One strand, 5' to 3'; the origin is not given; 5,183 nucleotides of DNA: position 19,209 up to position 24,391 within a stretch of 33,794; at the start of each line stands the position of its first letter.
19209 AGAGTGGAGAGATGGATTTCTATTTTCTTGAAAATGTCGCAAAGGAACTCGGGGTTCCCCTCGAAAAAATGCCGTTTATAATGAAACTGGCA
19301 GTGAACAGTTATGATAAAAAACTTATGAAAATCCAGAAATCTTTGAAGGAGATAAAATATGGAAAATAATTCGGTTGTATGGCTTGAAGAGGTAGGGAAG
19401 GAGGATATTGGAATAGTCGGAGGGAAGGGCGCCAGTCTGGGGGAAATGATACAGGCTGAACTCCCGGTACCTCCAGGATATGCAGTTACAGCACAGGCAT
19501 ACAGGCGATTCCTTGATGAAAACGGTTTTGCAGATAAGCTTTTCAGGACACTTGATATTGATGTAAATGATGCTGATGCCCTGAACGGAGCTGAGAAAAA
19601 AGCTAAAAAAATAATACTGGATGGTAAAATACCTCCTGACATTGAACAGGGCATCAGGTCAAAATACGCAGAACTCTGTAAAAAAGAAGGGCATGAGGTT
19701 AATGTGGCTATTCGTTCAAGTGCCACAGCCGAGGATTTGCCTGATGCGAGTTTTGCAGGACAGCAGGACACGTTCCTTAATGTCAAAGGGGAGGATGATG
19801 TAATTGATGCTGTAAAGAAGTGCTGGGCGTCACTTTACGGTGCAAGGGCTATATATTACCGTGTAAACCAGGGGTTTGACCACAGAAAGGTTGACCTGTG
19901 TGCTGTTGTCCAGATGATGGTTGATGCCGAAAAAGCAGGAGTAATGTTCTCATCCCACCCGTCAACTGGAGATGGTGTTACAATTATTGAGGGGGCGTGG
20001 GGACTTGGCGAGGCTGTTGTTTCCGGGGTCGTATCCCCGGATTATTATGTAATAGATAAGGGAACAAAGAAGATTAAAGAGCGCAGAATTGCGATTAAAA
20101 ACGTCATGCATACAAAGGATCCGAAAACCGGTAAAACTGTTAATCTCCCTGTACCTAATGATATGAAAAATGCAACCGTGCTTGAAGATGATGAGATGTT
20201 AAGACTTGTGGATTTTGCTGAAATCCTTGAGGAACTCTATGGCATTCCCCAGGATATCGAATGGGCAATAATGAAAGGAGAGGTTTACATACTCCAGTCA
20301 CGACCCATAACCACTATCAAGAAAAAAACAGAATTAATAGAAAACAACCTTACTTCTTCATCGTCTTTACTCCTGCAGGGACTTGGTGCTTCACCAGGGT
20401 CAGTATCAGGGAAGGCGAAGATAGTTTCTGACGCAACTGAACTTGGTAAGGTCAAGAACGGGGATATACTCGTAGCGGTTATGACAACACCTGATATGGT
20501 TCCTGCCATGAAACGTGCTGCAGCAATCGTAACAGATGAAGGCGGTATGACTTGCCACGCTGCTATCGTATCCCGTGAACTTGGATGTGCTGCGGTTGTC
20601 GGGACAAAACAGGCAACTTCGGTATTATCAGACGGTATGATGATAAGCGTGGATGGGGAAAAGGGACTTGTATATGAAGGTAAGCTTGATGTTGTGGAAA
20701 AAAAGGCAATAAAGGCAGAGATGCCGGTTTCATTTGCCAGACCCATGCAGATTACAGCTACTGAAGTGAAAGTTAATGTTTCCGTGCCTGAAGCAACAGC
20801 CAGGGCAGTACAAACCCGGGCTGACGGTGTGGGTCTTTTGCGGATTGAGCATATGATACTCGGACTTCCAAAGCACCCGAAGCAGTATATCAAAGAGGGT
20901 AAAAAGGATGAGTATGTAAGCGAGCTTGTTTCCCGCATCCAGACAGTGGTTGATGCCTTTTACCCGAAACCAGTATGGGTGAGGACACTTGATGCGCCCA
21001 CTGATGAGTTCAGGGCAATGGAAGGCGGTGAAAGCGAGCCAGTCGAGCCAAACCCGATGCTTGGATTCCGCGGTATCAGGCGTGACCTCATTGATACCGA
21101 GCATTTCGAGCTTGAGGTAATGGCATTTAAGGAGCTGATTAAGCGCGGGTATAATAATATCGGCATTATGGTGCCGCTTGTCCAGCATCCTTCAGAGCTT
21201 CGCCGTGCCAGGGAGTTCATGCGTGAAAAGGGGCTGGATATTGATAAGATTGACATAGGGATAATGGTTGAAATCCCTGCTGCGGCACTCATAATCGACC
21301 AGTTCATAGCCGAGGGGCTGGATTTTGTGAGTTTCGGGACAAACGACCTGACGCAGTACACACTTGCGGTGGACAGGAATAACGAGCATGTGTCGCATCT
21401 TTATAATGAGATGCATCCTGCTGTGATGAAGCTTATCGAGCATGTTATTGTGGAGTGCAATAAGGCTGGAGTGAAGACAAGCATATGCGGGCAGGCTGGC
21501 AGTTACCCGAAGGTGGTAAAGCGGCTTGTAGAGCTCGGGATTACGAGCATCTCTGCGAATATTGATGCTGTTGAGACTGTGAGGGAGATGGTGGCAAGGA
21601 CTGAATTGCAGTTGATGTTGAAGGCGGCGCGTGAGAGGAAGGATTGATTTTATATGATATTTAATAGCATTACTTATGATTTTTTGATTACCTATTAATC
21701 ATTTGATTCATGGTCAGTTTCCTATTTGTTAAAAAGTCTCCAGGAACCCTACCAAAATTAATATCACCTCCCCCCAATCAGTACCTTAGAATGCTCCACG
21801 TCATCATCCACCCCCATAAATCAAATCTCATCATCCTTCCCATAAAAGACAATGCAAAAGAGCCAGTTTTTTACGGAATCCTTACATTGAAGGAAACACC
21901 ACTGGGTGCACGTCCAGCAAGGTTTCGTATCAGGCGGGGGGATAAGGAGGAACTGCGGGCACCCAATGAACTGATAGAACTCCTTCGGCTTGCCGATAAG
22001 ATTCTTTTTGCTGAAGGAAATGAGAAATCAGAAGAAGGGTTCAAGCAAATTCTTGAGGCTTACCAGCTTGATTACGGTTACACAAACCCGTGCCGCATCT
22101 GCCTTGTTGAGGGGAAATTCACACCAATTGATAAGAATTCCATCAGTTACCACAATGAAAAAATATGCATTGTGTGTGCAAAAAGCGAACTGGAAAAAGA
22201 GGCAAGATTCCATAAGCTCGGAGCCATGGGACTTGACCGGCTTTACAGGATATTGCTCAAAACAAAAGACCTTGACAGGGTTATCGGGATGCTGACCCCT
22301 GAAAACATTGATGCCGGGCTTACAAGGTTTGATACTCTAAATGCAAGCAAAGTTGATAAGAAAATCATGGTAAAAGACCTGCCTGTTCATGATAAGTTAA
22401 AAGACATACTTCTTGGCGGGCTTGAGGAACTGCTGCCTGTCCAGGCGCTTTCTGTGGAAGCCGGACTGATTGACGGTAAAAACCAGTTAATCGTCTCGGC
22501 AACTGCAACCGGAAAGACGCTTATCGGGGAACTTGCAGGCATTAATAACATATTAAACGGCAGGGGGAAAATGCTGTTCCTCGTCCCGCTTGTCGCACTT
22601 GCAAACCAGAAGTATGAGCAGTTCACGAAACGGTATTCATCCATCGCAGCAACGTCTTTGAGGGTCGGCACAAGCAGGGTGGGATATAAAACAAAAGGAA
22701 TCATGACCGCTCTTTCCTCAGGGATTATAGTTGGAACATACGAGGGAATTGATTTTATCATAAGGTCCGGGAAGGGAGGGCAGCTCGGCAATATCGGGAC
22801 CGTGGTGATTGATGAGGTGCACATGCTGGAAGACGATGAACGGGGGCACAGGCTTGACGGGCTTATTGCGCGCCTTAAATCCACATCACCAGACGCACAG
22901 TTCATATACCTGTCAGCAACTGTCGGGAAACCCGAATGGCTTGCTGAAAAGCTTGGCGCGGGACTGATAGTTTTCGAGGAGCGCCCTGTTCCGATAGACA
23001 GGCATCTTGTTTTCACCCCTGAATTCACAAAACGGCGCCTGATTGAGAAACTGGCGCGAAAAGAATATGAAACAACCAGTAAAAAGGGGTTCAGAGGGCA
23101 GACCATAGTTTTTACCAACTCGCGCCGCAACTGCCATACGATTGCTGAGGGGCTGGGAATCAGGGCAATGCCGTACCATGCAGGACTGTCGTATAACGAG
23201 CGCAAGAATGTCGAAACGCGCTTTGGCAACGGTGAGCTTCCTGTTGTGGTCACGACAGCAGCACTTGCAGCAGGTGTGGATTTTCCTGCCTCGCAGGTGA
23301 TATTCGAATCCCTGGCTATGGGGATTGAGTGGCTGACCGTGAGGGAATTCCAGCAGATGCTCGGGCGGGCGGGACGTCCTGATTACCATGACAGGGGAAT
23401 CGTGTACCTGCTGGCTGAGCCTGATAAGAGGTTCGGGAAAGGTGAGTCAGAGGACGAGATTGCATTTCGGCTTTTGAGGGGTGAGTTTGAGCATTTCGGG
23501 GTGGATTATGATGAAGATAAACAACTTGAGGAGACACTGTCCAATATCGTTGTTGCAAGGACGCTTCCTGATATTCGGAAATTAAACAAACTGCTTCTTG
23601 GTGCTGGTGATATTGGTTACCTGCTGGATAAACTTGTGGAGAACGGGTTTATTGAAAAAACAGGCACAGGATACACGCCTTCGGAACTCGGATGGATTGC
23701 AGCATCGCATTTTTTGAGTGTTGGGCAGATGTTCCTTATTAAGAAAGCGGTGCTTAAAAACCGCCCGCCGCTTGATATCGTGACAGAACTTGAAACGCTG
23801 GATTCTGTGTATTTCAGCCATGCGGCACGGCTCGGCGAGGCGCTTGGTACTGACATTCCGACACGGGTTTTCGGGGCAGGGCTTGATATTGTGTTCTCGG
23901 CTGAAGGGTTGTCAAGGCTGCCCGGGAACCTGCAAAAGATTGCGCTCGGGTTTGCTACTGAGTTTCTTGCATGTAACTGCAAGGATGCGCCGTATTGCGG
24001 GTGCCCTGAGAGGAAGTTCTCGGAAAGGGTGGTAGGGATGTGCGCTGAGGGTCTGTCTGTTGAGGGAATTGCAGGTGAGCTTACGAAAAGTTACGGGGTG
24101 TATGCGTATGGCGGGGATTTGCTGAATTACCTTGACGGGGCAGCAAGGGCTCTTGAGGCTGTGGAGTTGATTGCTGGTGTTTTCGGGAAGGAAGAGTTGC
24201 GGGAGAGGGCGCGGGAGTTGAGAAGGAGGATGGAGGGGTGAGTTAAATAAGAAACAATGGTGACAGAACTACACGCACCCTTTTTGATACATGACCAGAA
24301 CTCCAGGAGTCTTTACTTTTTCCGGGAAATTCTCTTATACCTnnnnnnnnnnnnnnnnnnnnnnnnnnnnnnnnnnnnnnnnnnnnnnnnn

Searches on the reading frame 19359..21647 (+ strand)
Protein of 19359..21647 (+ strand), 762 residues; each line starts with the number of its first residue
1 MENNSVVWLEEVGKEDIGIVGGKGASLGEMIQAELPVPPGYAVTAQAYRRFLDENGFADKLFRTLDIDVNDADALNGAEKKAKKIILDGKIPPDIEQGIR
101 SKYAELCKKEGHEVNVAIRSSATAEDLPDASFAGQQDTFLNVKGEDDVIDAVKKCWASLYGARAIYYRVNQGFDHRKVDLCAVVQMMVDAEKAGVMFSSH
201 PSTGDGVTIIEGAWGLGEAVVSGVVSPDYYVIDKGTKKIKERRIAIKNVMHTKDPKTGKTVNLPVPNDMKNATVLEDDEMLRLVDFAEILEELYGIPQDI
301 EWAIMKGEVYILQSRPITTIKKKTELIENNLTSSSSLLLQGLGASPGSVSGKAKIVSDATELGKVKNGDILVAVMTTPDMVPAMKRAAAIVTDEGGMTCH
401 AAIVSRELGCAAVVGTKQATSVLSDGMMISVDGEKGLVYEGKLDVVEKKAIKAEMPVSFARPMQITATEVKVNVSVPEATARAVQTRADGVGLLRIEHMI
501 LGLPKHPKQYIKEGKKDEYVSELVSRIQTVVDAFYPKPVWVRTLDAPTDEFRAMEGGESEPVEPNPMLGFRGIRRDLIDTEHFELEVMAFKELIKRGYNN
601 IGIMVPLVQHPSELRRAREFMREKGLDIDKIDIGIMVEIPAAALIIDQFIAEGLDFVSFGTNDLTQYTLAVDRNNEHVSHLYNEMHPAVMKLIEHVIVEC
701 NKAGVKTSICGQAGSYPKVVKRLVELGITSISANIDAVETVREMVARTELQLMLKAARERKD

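Call 16: search_protein_families(library=pfam, proteins=[window:19359-21647:+], max_evalue=0.001)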
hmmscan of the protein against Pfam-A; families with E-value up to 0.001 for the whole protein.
window:19359-21647:+ (762 aa): 3 families
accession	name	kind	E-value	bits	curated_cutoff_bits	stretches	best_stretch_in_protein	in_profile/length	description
PF01326.24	PPDK_N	-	3.5e-114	381.9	27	1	19-327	3-319/328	Pyruvate phosphate dikinase, AMP/ATP-binding domain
PF02896.24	PEP-utilizers_C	-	1.3e-83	281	22.8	1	461-749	13-292/293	PEP-utilising enzyme, PEP-binding domain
PF00391.29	PEP-utilizers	-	1e-26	92.8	23.1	1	366-436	2-72/72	PEP-utilising enzyme, mobile domain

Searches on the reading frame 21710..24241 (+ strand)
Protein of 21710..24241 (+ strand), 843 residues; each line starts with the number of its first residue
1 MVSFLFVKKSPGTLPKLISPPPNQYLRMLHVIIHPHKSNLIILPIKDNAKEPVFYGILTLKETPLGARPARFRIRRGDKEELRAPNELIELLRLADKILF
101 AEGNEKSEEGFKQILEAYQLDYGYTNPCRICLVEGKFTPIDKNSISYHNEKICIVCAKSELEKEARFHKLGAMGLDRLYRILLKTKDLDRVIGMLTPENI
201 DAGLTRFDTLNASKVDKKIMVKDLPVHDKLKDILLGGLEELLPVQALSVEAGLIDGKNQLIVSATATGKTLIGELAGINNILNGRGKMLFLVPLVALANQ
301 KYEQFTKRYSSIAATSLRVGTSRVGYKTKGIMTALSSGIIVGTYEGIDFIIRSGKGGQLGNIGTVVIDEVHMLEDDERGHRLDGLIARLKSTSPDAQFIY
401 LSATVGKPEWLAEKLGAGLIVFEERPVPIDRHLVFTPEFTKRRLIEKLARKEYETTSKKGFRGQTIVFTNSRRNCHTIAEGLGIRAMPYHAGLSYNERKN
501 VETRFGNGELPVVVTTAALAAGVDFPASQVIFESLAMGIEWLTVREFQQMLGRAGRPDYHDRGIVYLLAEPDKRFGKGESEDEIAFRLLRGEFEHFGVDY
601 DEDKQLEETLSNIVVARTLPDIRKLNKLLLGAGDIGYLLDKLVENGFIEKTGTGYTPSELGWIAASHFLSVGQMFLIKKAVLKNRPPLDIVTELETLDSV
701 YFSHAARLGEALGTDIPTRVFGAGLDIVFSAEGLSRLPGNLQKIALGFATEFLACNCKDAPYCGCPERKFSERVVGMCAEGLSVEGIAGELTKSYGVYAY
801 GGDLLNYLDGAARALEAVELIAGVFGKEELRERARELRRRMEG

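Call 16: search_protein_families(library=pfam, proteins=[window:21710-24241:+], max_evalue=0.001)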
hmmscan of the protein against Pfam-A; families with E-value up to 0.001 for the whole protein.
window:21710-24241:+ (843 aa): 4 families
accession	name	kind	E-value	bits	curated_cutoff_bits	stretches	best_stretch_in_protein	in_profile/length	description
PF19131.5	DUF5814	-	1.2e-44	152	25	1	696-840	2-147/148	Family of unknown function (DUF5814)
PF00270.35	DEAD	-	1.1e-26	94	26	1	243-406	2-161/167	DEAD/DEAH box helicase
PF00271.37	Helicase_C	-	2.2e-16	60.5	23.5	1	458-557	11-109/110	Helicase conserved C-terminal domain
PF04851.21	ResIII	-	8.2e-10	39.3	22.5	1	257-405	24-162/164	Type III restriction enzyme, res subunit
